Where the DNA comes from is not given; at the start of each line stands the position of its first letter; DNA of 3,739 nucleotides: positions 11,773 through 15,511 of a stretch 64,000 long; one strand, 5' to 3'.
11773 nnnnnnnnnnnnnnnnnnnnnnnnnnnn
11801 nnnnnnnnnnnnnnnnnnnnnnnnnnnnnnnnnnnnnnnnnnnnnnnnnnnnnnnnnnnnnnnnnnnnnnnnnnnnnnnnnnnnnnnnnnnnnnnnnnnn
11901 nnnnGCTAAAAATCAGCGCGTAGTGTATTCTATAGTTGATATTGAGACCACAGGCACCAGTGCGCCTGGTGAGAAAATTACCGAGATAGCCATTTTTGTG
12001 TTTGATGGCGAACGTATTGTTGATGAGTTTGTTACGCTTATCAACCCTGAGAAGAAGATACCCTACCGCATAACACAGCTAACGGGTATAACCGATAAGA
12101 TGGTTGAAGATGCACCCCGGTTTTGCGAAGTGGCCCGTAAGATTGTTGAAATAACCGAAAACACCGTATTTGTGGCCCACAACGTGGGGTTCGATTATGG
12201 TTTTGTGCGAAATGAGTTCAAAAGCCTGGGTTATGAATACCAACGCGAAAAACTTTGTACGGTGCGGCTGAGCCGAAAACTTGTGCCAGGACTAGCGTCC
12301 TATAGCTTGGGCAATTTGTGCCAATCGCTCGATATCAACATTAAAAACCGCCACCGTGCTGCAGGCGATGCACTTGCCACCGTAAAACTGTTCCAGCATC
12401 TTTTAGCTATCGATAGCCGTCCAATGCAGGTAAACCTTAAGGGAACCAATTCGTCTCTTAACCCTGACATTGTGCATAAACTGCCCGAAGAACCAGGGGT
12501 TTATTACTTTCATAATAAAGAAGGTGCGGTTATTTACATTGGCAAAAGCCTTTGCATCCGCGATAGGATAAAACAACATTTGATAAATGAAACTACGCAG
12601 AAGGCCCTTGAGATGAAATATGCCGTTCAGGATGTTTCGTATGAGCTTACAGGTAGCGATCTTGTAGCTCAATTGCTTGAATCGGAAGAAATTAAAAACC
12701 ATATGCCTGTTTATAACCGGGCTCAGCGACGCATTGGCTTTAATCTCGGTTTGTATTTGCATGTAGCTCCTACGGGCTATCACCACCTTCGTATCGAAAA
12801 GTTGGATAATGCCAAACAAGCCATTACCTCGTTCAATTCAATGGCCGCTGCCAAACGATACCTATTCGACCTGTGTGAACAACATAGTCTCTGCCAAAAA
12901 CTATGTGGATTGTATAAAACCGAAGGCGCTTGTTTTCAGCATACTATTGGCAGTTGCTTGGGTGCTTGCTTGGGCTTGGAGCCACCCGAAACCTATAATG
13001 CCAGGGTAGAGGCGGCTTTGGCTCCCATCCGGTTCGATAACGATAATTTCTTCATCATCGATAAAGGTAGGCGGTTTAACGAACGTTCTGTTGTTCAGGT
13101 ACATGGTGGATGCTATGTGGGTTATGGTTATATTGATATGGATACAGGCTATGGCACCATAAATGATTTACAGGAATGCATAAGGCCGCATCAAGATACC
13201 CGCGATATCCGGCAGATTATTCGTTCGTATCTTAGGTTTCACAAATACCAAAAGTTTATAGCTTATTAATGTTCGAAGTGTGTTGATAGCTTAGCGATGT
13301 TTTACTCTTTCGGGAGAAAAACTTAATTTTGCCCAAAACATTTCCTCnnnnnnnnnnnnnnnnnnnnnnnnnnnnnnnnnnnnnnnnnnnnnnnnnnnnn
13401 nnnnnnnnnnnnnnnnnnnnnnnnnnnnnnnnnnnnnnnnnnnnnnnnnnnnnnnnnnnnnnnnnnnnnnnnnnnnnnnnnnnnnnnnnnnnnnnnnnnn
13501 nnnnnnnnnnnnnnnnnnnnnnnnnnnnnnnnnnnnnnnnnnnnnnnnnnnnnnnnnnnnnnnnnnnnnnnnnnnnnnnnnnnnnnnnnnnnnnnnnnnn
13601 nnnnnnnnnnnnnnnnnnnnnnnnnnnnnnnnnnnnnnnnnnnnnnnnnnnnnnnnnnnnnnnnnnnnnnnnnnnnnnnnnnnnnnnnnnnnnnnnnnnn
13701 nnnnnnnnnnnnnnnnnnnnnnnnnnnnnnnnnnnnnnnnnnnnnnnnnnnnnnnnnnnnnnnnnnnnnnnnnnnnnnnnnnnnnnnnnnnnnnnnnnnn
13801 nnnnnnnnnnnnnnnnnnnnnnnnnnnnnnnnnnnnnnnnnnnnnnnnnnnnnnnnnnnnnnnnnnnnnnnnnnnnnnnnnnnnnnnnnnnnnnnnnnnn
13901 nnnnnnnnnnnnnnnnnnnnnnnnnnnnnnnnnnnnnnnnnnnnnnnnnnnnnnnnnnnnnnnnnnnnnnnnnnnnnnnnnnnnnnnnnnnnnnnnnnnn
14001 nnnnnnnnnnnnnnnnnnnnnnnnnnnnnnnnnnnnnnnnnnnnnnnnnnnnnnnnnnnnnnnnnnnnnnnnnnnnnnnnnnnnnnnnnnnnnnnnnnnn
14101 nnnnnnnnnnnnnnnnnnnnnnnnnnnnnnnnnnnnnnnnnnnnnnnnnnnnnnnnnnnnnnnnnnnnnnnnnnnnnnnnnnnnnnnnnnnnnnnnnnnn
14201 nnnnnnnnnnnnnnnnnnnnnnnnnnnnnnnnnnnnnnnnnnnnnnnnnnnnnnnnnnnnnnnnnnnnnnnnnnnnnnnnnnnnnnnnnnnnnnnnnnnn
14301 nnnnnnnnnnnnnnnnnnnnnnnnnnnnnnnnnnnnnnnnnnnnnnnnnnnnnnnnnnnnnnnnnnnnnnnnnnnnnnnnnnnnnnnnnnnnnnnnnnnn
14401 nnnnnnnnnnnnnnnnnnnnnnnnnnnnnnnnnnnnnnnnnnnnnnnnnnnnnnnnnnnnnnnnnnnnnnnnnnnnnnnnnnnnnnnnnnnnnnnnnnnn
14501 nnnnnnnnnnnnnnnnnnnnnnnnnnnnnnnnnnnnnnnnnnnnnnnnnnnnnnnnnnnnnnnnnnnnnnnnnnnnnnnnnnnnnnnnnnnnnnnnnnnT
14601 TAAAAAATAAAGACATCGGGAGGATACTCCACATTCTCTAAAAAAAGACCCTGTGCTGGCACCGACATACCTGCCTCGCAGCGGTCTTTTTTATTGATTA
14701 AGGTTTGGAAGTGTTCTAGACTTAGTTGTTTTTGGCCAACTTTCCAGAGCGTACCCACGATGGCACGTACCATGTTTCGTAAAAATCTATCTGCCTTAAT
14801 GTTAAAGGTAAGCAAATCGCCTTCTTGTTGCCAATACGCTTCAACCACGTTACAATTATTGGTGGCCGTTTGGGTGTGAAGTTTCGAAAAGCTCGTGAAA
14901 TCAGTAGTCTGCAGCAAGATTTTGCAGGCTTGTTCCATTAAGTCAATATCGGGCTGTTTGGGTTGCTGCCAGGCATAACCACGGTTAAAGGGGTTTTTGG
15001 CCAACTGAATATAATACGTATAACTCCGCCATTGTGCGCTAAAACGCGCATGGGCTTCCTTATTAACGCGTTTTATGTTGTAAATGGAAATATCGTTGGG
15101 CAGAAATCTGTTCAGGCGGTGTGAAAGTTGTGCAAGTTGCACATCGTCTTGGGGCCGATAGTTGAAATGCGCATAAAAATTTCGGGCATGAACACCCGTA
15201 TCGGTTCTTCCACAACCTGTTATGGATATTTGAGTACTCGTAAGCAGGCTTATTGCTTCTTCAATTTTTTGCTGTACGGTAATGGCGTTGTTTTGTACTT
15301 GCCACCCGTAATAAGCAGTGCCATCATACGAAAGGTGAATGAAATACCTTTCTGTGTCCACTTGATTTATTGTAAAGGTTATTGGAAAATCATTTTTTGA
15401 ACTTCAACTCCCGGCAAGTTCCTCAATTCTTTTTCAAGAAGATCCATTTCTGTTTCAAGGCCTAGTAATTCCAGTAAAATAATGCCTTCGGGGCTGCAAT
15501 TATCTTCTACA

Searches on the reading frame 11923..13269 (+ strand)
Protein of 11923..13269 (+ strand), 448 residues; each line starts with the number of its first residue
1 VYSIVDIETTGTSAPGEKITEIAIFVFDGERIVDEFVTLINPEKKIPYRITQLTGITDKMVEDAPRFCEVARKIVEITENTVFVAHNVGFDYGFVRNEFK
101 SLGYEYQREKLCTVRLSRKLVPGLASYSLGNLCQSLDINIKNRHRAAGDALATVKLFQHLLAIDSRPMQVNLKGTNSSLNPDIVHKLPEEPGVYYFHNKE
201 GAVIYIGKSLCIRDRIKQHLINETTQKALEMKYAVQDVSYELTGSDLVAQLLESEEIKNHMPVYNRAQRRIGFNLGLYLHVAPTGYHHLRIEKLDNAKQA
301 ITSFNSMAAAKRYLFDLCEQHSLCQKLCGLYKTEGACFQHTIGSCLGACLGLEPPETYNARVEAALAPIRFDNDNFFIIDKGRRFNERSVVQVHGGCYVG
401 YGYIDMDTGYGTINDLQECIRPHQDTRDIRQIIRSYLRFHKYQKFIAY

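Call 8: search_protein_families(library=ncbifam, proteins=[window:11923-13269:+], max_evalue=1e-30)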
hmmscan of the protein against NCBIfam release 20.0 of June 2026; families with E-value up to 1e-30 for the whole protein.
window:11923-13269:+ (448 aa): 13 families
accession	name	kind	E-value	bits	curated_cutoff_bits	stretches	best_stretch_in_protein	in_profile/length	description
NF005906.0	PRK07883.1-4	equivalog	1.2e-80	271.5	495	1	2-277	8-304/563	DEDD exonuclease domain-containing protein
NF005907.0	PRK07883.1-5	equivalog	6.1e-59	199.9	454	1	3-375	31-420/584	DEDD exonuclease domain-containing protein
NF005905.0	PRK07883.1-3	equivalog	2.2e-56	191.7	508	1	3-375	27-412/581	DEDD exonuclease domain-containing protein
NF005981.0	PRK08074.1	equivalog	7.1e-51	173.2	789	1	2-170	5-176/931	ATP-dependent DNA helicase DinG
TIGR01407.1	dinG_rel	hypoth_equivalog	3.2e-50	171.3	547.7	1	2-157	2-158/889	putative DnaQ family exonuclease/DinG family helicase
NF005904.0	PRK07883.1-2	equivalog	5.2e-44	150.5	969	1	2-365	32-411/584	DEDD exonuclease domain-containing protein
NF001688.0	PRK00448.1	equivalog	8.7e-42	142.8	873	1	2-177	425-601/1445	PolC-type DNA polymerase III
TIGR01405.1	polC_Gram_pos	equivalog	9.4e-40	136.2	1043.45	1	2-177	191-367/1211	DNA polymerase III subunit alpha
NF006316.0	PRK08517.1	equivalog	1.3e-39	136.2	247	1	2-160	72-229/270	3'-5' exonuclease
NF005569.0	PRK07246.1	equivalog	1.2e-38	132.9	794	1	2-163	9-170/820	bifunctional DnaQ family exonuclease/ATP-dependent helicase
NF005903.0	PRK07883.1-1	equivalog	3.6e-38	131.4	1038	1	2-269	42-328/642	DEDD exonuclease domain-containing protein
NF005289.0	PRK06807.1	equivalog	9.5e-34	117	335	1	2-165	10-173/313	3'-5' exonuclease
TIGR00573.1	dnaq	subfamily_domain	9.1e-31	107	71.5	0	4-161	11-174/217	exonuclease, DNA polymerase III, epsilon subunit family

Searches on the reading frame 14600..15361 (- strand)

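Call 8: search_protein_families(library=ncbifam, proteins=[window:14600-15361:-], max_evalue=1e-30)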
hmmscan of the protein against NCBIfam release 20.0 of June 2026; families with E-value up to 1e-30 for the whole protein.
window:14600-15361:- (253 aa): 1 family
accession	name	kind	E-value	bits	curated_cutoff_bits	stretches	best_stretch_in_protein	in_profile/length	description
TIGR00071.1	hisT_truA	equivalog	6e-52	176.6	142.85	1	8-241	5-228/228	tRNA pseudouridine(38-40) synthase TruA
